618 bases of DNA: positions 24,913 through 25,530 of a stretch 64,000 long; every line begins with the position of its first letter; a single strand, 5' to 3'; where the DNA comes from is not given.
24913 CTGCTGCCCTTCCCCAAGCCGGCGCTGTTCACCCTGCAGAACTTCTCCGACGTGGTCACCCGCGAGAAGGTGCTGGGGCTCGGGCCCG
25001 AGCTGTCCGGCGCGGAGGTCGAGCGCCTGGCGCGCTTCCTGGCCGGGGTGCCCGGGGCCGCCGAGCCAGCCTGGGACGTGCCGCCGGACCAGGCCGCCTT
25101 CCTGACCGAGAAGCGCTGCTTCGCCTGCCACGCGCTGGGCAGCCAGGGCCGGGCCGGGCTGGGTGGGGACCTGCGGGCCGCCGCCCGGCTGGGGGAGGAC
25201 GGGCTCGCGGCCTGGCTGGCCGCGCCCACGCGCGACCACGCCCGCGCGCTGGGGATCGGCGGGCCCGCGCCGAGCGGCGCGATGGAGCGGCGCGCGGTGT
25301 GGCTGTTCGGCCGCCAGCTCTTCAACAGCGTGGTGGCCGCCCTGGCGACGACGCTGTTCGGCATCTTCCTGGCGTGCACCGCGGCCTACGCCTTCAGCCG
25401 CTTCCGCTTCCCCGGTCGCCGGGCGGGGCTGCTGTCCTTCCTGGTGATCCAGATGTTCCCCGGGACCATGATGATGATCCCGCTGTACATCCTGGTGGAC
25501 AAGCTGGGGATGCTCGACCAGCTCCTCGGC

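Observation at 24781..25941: MalG-type ABC permease with a cytochrome-c-like CxxCH domain inserted in its first periplasmic loop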

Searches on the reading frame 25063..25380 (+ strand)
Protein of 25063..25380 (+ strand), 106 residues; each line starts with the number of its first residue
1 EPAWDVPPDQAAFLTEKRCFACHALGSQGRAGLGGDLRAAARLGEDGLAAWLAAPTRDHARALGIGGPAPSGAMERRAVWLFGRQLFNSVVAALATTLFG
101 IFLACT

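Call 36: predict_structure(alignment_id=A3)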
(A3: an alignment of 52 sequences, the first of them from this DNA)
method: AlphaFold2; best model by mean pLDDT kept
length: 106 residues; sequences in the alignment: 52
mean_pLDDT: 87.3   pTM: 0.64
mean pLDDT of the five models: 87.3, 82.3, 81.1, 79.6, 75.5
residues with pLDDT >= 90: 57; 70-90: 38; 50-70: 11; < 50: 0
segments of 3 or more residues with pLDDT < 50: none
pLDDT, mean of each block of 10 residues (from residue 1): 83 94 91 88 94 95 91 77 73 91 81
secondary structure, 60 per line:
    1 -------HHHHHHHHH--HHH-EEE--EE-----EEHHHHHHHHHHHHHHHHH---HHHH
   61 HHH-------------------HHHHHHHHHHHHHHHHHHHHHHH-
elements in order: H8-16 E23-25 H37-53 H57-63 H83-105

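Call 39: fold_search(model_id=the predicted structure, library=pdb)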
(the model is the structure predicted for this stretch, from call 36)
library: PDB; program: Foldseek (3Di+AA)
matches with E <= 10: 3; with E <= 0.001: 0
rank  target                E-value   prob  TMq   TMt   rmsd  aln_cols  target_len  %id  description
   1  7zs0                  1.8e+00  0.12  0.23  0.10   6.8        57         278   26  Diheme cytochrome c Kustd1711 from Kuenenia stuttgartiensis (released 2023-05-17)
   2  7zs2                  1.8e+00  0.12  0.23  0.10   6.8        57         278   26  Diheme cytochrome c Kustd1711 from Kuenenia stuttgartiensis, M292H mutant (released 2023-05-17)
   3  7lts_B                8.7e+00  0.02  0.19  0.25   7.6        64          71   20  Structure of the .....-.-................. (SonM mutant R67A) and RiPP precursor (SonA) heteromeric complex (with SAH) (released 2021-09-29)

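Call 44: search_solved_structures(query=A3, max_evalue=0.01, show_alignments=3)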
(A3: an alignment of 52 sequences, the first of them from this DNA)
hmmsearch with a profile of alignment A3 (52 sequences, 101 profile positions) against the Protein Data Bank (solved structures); distinct sequences matched with E-value up to 0.01: 59.
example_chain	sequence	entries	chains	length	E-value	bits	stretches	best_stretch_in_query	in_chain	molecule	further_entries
9l08_A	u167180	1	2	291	1.6e-08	37.7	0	5-53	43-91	Covalently Connected Cytochrome c555 trimer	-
2l4d_A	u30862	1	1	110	9.4e-07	32.1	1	14-92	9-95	SCO1/SenC family protein/cytochrome c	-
2c2c_A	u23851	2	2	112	0.00016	24.9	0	16-42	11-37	CYTOCHROME C2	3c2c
6c4w_A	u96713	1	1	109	0.00031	24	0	10-40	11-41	cytochrome c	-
1raq_A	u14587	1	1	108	0.00053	23.3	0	12-41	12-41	REP A2 ISO-1-CYTOCHROME C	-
1rap_A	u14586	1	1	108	0.00083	22.6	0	12-41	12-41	REP A2 ISO-1-CYTOCHROME C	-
5aur_A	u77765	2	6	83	0.0013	22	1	12-43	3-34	Cytochrome c-552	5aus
1cty_A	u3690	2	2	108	0.0013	22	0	12-40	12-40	CYTOCHROME C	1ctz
7mri_A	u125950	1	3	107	0.0016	21.8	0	12-40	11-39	Cytochrome c isoform 1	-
1cif_A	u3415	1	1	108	0.0018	21.6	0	12-38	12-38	CYTOCHROME C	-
6p43_B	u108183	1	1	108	0.0019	21.5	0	12-41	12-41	Cytochrome c iso-1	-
1irv_A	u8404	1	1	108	0.002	21.4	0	12-41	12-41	CYTOCHROME C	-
7zs0_A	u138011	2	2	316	0.0023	21.2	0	17-48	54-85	Hypothetical (Diheme) protein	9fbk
3cp5_A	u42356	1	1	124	0.0023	21.2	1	12-95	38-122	Cytochrome c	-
7zs2_A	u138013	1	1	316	0.0023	21.2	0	17-48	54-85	Hypothetical (Diheme) protein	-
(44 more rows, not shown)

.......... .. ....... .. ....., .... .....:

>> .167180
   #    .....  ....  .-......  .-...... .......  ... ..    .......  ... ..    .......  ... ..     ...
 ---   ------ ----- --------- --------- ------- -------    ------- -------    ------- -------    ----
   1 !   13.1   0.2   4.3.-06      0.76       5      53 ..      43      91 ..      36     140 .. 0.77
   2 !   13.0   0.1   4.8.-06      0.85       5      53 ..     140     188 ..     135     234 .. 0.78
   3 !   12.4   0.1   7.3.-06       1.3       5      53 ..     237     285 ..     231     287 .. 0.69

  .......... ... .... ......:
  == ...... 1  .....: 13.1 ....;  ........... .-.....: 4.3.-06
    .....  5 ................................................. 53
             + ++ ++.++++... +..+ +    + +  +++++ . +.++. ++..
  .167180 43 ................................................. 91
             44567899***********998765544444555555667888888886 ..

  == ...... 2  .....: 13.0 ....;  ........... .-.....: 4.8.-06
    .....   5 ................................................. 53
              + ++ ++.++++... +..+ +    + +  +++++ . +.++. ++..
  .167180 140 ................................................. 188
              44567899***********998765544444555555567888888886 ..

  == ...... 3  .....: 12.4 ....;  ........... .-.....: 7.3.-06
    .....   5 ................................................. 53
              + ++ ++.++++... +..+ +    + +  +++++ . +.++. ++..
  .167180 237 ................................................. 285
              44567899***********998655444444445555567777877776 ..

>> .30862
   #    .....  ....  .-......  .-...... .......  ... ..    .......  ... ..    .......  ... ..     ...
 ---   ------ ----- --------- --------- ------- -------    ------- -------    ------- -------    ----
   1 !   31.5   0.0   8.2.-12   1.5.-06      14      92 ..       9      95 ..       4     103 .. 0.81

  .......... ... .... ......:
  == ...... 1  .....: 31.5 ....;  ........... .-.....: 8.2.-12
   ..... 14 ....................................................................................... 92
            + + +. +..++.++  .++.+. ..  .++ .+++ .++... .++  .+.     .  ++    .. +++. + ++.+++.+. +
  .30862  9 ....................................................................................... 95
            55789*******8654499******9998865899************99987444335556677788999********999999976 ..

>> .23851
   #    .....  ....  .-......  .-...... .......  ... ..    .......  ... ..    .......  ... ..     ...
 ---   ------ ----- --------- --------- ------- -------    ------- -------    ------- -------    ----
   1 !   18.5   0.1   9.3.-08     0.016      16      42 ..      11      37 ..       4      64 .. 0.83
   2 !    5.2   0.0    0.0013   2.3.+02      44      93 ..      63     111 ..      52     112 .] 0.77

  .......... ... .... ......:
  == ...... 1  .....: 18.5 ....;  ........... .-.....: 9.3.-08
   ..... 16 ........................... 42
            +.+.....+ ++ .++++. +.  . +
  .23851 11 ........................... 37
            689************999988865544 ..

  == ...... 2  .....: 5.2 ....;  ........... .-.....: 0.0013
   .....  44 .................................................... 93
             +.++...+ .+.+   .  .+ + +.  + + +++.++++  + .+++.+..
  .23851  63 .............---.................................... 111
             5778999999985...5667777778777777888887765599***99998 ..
